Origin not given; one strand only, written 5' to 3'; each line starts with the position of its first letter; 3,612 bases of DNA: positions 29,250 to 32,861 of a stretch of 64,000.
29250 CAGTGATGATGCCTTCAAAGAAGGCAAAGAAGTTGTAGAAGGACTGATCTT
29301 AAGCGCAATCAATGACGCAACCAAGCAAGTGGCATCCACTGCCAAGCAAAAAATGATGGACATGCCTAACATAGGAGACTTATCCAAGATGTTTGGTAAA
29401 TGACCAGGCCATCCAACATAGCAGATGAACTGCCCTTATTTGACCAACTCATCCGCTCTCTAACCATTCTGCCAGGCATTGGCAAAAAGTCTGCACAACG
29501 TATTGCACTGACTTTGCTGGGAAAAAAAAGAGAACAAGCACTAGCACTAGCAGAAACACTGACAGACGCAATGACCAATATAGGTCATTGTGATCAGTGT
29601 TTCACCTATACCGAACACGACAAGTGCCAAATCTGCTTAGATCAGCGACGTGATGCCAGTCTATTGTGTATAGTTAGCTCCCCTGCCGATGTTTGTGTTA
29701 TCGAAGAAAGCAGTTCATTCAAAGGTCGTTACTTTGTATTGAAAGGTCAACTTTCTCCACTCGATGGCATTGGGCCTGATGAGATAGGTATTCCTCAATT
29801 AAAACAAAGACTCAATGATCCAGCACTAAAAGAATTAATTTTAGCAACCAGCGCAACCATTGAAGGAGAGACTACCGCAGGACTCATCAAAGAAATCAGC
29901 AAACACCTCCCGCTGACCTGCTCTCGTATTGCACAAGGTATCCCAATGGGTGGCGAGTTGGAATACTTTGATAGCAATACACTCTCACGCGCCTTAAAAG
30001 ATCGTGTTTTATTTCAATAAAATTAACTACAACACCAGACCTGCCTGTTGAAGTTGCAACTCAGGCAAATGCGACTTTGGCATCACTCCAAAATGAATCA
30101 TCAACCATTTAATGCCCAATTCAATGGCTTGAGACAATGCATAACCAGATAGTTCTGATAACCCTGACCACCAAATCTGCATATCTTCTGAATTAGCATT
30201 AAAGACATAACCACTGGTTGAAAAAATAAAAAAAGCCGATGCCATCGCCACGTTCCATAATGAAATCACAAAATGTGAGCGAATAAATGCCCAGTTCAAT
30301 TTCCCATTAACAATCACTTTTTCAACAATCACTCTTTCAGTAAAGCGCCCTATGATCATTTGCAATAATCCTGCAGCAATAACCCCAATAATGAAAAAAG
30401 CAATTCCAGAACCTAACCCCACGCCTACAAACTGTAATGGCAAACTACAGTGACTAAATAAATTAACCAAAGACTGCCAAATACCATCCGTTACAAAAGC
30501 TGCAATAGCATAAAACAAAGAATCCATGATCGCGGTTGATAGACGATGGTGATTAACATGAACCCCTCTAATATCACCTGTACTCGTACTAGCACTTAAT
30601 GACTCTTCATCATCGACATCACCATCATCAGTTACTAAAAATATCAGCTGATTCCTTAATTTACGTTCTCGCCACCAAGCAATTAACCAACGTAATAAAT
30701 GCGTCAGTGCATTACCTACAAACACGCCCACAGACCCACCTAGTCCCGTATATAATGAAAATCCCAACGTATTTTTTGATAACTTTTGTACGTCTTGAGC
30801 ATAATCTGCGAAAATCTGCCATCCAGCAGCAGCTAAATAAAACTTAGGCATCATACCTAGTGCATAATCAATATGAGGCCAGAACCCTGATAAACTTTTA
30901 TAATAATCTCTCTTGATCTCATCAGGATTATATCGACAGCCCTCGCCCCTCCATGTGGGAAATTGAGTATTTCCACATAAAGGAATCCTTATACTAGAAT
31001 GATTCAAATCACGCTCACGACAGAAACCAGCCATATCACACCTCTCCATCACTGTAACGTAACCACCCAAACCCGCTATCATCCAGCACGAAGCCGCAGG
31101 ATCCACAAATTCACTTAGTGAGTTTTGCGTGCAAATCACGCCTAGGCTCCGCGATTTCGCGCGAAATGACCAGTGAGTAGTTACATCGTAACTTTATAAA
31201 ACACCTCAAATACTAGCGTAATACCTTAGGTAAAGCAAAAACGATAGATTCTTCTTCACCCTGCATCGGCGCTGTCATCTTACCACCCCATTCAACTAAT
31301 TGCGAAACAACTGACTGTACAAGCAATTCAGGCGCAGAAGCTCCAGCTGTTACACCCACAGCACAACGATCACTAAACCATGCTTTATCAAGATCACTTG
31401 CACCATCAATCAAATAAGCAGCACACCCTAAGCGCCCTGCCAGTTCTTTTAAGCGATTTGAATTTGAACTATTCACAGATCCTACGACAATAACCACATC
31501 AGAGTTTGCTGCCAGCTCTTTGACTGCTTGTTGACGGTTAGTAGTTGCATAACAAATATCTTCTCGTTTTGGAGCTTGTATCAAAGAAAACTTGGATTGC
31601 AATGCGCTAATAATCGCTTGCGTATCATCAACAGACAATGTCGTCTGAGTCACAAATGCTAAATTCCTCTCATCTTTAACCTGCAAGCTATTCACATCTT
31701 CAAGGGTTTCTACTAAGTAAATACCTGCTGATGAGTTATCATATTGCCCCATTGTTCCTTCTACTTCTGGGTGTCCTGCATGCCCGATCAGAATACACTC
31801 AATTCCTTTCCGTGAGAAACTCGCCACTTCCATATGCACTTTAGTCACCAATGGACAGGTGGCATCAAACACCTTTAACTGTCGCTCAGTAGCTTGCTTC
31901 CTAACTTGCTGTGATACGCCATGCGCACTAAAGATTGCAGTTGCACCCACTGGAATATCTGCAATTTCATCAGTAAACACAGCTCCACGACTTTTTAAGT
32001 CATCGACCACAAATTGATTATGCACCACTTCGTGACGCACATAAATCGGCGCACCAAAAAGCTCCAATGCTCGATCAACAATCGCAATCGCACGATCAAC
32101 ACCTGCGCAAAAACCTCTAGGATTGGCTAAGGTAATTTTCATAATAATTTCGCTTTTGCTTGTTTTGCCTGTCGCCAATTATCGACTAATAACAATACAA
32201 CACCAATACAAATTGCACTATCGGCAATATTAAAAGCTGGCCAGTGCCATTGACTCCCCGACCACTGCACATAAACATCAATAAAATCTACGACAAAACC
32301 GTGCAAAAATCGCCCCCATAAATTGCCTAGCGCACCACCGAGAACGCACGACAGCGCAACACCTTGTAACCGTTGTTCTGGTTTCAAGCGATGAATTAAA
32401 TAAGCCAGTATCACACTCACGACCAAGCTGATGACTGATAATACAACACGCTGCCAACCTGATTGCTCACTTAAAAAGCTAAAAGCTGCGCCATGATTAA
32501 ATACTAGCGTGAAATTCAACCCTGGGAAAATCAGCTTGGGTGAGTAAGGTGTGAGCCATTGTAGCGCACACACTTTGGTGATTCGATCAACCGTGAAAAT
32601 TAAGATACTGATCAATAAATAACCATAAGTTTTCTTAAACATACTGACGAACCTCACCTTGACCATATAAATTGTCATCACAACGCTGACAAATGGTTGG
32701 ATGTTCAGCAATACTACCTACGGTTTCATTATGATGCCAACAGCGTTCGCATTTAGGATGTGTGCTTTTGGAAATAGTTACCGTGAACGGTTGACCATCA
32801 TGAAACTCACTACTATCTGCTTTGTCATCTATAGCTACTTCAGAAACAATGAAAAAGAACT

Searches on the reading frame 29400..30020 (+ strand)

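Call 47: search_protein_families(library=pfam, proteins=[window:29400-30020:+], max_evalue=0.01)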
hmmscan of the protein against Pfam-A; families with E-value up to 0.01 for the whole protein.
window:29400-30020:+ (206 aa): 6 families
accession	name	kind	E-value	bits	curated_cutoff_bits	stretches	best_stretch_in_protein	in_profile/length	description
PF13662.12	Toprim_4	-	3.9e-19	69.1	25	1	88-178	2-85/85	Toprim domain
PF21176.3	RecR_HhH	-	1e-17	64.1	27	1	15-58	2-45/45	RecR, helix-hairpin-helix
PF21175.2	RecR_C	-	1.1e-11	44.3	22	1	180-202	1-23/24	RecR, C-terminal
PF01751.28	Toprim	-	4.3e-07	30.4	23.1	1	89-168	2-81/96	Toprim domain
PF02132.21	RecR_ZnF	-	3.9e-06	27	22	1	61-81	1-21/21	RecR, Cys4-zinc finger domain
PF14520.12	HHH_5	-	0.0068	17.3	27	0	20-39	36-55/57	Helix-hairpin-helix domain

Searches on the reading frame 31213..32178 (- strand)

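Call 47: search_protein_families(library=pfam, proteins=[window:31213-32178:-], max_evalue=0.01)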
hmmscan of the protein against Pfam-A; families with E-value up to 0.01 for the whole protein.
window:31213-32178:- (321 aa): 1 family
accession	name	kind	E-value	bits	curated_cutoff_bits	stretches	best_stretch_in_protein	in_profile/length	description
PF02401.23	LYTB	-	6.8e-94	314.5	24.5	1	15-294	1-266/267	LytB protein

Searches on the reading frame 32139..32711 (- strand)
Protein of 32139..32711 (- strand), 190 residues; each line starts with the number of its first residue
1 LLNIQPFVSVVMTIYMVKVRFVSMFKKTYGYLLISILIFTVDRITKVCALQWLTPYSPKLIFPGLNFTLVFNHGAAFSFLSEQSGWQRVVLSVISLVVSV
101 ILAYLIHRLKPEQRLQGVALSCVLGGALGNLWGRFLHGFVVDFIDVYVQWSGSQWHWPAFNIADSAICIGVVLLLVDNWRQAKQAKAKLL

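Call 47: search_protein_families(library=pfam, proteins=[window:32139-32711:-], max_evalue=0.01)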
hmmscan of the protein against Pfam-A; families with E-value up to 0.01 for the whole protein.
window:32139-32711:- (190 aa): 3 families
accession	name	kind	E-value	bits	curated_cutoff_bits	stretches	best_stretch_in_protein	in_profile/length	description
PF01252.23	Peptidase_A8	-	6.4e-38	130.6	25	1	34-177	1-139/142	Signal peptidase (SPase) II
PF10953.13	DUF2754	-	0.0018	18.9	25.8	0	82-113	34-65/70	Protein of unknown function (DUF2754)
PF12822.12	ECF_trnsprt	-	0.0032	17.9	30.7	1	75-164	64-140/169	ECF transporter, substrate-specific component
